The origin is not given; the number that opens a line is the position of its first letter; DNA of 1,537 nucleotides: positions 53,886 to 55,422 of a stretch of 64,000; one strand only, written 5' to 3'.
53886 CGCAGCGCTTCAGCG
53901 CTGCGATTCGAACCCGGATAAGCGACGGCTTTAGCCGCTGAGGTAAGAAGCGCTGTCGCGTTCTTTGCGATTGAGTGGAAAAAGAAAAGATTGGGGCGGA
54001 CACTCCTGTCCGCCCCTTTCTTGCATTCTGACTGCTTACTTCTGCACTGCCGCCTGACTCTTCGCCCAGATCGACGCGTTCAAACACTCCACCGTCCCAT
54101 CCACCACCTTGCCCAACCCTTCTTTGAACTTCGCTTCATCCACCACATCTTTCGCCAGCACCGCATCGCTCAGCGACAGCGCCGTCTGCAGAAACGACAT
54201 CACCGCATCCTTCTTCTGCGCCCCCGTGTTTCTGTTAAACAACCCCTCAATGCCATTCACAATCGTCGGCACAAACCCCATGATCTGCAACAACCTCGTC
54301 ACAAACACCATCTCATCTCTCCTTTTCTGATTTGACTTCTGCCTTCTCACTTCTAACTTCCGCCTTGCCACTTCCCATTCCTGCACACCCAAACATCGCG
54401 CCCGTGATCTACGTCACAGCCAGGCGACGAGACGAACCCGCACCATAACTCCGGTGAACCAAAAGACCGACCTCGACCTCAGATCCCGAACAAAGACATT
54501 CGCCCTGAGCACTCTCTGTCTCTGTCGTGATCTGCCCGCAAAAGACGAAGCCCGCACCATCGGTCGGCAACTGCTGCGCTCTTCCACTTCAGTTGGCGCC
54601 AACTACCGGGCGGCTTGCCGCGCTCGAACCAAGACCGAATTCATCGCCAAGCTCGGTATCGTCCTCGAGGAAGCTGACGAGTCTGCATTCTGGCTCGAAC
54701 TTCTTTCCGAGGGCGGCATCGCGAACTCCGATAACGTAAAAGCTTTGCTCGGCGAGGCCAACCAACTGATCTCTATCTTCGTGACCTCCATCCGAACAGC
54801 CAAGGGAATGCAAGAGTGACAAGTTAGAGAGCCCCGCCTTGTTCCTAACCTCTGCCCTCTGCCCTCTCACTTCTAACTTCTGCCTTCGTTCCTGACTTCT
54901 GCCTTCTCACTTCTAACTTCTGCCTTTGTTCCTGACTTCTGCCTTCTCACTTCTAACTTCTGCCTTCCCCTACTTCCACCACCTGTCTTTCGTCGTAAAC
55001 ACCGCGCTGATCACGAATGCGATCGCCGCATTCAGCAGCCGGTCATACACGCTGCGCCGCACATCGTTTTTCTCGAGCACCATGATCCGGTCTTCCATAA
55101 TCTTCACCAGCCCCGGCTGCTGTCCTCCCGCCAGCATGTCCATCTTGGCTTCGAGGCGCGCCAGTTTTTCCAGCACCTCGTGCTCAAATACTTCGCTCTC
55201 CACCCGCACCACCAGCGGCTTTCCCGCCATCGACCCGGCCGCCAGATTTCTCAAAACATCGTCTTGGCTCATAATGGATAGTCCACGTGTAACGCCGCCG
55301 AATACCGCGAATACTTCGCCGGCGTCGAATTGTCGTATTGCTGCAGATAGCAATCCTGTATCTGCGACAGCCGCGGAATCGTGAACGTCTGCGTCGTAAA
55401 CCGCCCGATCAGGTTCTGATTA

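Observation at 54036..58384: Orphan phage-tail-tip-like gene with lysis-like small membrane proteins and a lipoprotein, wedged between rne and gatCA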

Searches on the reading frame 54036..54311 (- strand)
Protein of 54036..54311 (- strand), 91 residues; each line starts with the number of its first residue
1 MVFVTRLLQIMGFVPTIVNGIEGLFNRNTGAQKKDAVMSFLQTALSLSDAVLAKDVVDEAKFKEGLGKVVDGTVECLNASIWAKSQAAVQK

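Call 69: search_protein_families(library=pfam, alignment_id=A4, max_evalue=0.05)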
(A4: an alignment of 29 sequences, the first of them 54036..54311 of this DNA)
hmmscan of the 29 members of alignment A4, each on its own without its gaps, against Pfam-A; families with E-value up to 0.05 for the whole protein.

A. member 1, window:54036-54311:- (91 aa): 0 families

B. families by the number of members that match (of 29 scanned): 1 family
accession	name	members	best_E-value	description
PF04688.18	Holin_SPP1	1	0.026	SPP1 phage holin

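Call 99: search_dna_similar(query=window:54036-54311:-, collection=phages, mode=protein, max_evalue=0.1, max_rows=15)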
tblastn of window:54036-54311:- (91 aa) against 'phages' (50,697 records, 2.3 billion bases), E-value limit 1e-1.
No match.

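Call 101: search_protein_families(library=phrogs, alignment_id=A4, max_evalue=0.01)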
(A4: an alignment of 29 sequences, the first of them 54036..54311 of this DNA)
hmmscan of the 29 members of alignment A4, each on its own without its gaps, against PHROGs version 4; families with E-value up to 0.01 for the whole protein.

A. member 1, window:54036-54311:- (91 aa): 0 families

B. families by the number of members that match (of 29 scanned): 2 families
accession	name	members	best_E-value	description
phrog_36560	-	28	4.3e-06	-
phrog_21625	-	1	0.0057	-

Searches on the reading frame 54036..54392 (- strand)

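Call 3: search_protein_families(library=pfam, proteins=[window:54036-54392:-], max_evalue=1)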
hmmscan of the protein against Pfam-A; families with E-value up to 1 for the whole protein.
window:54036-54392:- (118 aa): 1 family
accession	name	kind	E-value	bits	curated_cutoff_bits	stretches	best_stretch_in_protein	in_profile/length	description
PF08318.18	COG4_m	-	0.011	15.5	27.1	1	9-95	28-114/291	COG4 transport protein, middle alpha-helical bundle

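Call 4: search_protein_families(library=phrogs, proteins=[window:54036-54392:-], max_evalue=1)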
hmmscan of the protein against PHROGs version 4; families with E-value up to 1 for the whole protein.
window:54036-54392:- (118 aa): 1 family
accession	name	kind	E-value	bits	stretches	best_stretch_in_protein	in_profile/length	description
phrog_36560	-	unknown function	0.024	16.1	1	30-93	10-72/92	-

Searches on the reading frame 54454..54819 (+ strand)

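Call 3: search_protein_families(library=pfam, proteins=[window:54454-54819:+], max_evalue=1)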
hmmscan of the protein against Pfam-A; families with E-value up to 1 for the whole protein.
window:54454-54819:+ (121 aa): 1 family
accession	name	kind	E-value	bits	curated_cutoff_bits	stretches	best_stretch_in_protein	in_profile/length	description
PF05635.17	23S_rRNA_IVP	-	3.1e-15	56.7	33.8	1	6-108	2-103/106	23S rRNA-intervening sequence protein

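Call 4: search_protein_families(library=phrogs, proteins=[window:54454-54819:+], max_evalue=1)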
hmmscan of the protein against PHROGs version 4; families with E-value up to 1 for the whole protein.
window:54454-54819:+ (121 aa): 1 family
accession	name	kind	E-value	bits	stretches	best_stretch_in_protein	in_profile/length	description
phrog_11120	-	unknown function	0.16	13.3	1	22-103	16-101/109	-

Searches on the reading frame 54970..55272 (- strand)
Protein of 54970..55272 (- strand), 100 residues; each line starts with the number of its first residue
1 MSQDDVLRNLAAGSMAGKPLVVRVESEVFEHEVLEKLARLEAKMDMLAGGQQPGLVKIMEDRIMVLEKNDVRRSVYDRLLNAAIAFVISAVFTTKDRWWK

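Call 70: search_protein_families(library=pfam, alignment_id=A5, max_evalue=0.05)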
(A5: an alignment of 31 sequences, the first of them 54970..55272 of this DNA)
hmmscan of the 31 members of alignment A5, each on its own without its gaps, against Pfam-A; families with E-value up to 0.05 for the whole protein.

A. member 1, window:54970-55272:- (100 aa): 0 families

B. families by the number of members that match (of 31 scanned): 1 family
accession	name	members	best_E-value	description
PF01563.21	Alpha_E3_glycop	2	0.024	Alphavirus E3 glycoprotein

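Call 100: search_dna_similar(query=window:54970-55272:-, collection=phages, mode=protein, max_evalue=0.1, max_rows=15)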
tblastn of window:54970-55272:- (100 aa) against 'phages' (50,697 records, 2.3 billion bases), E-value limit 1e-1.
No match.

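Call 102: search_protein_families(library=phrogs, alignment_id=A5, max_evalue=0.01)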
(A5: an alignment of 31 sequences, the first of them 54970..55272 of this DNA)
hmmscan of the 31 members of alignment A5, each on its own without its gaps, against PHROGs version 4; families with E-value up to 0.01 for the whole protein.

A. member 1, window:54970-55272:- (100 aa): 0 families

B. families by the number of members that match (of 31 scanned): 0 families
